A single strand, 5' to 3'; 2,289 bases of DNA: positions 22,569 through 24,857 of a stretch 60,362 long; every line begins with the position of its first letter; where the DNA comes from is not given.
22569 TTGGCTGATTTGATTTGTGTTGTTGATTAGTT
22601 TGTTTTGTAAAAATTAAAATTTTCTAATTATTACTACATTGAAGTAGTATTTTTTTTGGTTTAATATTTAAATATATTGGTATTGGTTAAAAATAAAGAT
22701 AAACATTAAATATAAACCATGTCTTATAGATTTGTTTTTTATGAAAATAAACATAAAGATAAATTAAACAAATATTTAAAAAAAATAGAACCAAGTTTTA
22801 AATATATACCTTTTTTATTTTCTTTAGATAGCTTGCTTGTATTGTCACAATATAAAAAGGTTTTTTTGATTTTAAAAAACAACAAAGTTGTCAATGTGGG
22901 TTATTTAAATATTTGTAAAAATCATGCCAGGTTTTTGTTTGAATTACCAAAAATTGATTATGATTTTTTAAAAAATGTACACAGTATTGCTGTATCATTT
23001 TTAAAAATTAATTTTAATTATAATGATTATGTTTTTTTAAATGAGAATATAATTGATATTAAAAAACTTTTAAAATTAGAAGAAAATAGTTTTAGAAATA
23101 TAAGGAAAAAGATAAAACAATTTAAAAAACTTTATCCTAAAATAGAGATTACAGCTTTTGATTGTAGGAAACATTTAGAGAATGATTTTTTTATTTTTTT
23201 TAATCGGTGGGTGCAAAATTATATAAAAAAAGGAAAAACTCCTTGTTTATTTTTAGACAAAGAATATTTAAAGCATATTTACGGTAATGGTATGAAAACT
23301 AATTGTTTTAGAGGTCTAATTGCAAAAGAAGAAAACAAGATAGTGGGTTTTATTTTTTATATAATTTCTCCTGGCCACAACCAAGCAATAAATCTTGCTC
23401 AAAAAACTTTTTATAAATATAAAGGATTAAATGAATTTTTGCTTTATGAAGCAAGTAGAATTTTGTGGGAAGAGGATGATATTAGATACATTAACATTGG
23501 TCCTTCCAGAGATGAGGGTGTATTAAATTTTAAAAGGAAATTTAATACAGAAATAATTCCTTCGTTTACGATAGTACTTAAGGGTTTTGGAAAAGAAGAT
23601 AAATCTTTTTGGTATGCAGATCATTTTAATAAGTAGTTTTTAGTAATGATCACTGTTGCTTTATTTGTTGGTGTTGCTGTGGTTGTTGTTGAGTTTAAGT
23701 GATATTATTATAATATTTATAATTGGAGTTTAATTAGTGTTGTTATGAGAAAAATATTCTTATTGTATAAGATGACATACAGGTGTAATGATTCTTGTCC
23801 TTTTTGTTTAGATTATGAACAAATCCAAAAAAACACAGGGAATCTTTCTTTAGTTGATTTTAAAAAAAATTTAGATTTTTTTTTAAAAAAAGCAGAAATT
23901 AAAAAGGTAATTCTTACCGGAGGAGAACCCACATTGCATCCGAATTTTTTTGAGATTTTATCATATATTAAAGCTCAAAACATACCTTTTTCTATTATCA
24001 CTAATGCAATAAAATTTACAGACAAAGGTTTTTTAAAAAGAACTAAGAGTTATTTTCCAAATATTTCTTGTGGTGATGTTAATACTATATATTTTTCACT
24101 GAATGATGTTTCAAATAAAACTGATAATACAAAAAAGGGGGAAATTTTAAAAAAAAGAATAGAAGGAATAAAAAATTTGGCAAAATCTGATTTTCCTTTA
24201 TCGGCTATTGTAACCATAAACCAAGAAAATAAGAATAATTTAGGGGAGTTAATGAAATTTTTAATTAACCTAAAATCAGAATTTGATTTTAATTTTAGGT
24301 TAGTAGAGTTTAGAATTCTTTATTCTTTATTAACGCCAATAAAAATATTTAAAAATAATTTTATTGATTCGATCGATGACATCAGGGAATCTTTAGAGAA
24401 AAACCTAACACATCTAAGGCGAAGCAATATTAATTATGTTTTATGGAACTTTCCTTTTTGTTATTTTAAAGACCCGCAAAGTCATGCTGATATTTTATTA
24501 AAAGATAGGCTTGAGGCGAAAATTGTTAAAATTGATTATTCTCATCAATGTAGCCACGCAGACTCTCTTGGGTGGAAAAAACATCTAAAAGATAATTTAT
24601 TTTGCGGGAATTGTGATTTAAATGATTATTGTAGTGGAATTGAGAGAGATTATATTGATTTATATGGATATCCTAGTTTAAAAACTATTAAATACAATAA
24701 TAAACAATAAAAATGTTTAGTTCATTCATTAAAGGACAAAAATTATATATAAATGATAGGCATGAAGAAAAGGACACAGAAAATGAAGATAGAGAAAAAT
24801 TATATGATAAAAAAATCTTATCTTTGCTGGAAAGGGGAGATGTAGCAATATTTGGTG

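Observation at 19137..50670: A ~31-kb locus with 12 radical SAM genes (13 domains), plus an outlying paralog at 15295, built around a His-Gly-Ser repeat protein: candidate undescribed maturation/biosynthetic system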

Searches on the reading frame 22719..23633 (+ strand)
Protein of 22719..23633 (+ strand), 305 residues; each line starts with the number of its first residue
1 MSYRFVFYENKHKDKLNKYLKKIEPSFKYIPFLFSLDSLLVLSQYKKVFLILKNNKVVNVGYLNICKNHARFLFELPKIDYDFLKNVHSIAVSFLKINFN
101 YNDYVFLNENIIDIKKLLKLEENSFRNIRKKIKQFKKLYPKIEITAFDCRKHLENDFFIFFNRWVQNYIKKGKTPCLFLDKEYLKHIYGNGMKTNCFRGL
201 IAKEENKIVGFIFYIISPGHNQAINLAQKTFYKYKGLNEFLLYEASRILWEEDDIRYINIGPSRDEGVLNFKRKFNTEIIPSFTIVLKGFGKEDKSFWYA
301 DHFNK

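Call 4: search_protein_families(library=pfam, proteins=[window:22719-23633:+], max_evalue=0.01)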
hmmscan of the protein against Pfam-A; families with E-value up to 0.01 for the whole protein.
window:22719-23633:+ (305 aa): 1 family
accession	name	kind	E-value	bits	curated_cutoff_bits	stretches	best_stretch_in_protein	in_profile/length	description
PF09924.15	LPG_synthase_C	-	2.4e-08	33.8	27.5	1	109-261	101-244/298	Phosphatidylglycerol lysyltransferase, C-terminal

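Call 8: search_protein_families(library=ncbifam, proteins=[window:22719-23633:+], max_evalue=0.01)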
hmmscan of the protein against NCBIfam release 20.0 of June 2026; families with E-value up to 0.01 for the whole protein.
window:22719-23633:+ (305 aa): 0 families

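Call 46: search_protein_families(library=padloc, proteins=[window:22719-23633:+], max_evalue=0.001)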
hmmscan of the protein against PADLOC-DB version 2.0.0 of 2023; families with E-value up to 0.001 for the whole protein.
window:22719-23633:+ (305 aa): 0 families

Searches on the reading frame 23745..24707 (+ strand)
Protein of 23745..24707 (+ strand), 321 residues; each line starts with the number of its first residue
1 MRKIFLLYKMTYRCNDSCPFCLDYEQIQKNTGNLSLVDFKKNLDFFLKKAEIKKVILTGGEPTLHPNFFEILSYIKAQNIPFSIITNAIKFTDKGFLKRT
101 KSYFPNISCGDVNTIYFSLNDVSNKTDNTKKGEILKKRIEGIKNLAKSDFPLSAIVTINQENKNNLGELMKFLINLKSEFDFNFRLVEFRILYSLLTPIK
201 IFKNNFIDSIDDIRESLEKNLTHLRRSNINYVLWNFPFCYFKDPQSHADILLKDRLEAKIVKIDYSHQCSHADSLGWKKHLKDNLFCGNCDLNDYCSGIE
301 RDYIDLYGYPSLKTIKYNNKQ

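Call 4: search_protein_families(library=pfam, proteins=[window:23745-24707:+], max_evalue=0.01)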
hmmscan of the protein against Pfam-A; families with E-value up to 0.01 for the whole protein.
window:23745-24707:+ (321 aa): 2 families
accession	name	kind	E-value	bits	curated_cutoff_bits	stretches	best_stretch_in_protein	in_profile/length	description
PF04055.27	Radical_SAM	-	4e-21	76.3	29.5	1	9-173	2-166/166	Radical SAM superfamily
PF13353.11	Fer4_12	-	6.4e-05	23.7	22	1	13-79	14-81/137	4Fe-4S single cluster domain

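Call 8: search_protein_families(library=ncbifam, proteins=[window:23745-24707:+], max_evalue=0.01)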
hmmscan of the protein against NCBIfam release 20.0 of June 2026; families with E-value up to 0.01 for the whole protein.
window:23745-24707:+ (321 aa): 50 families (the best 25 are shown)
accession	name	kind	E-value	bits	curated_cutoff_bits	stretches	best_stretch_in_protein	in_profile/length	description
TIGR03977.1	rSAM_pair_HxsC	equivalog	3e-17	62.5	267.9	1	10-243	31-255/292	His-Xaa-Ser system radical SAM maturase HxsC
TIGR04317.1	W_rSAM_matur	equivalog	1.2e-15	57.5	380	1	8-176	8-174/349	tungsten cofactor oxidoreductase radical SAM maturase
NF045702.1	rSAM_GDGT_ether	equivalog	2.4e-15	56.1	450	1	8-174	90-254/486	tetraether lipid synthase Tes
NF050035.1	rSAM_WgK_link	exception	2.9e-15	56.1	650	1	9-176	14-174/367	radical SAM/SPASM peptide maturase WgkB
TIGR04250.1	SCM_rSAM_ScmE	equivalog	2.3e-14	53.1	400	1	9-176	8-168/358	SynChlorMet cassette radical SAM/SPASM protein ScmE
TIGR02666.1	moaA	equivalog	5e-13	48.7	284.05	1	10-223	16-222/336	GTP 3',8-cyclase MoaA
NF038283.1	viperin_w_prok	equivalog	6.8e-13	48.4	180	1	8-106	6-109/281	viperin family antiviral radical SAM protein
TIGR04054.1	rSAM_NirJ1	equivalog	8.1e-13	47.7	650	1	7-174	39-198/387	putative heme d1 biosynthesis radical SAM protein NirJ1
NF045646.2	rSAM_Se_TrsS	equivalog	3e-12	45.8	490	1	7-175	89-253/441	radical SAM (seleno)protein TrsS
TIGR04340.1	rSAM_ACGX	hypoth_equivalog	3.1e-12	46.4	400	1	8-179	7-175/341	radical SAM/SPASM domain protein, ACGX system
TIGR02668.1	moaA_archaeal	equivalog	4.4e-12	45.6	325.25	1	8-226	14-219/303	GTP 3',8-cyclase MoaA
TIGR04251.1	SCM_rSAM_ScmF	equivalog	6.8e-12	45.4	400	1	7-176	7-172/353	SynChlorMet cassette radical SAM/SPASM protein ScmF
TIGR02109.1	PQQ_syn_pqqE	equivalog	2.4e-11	43.2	381.35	1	4-178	7-174/358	pyrroloquinoline quinone biosynthesis protein PqqE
NF001199.0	PRK00164.2-1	equivalog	3e-11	43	231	1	9-225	17-221/308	GTP 3',8-cyclase MoaA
TIGR03962.1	mycofact_rSAM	equivalog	3.1e-11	43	265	1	4-171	12-171/339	mycofactocin radical SAM maturase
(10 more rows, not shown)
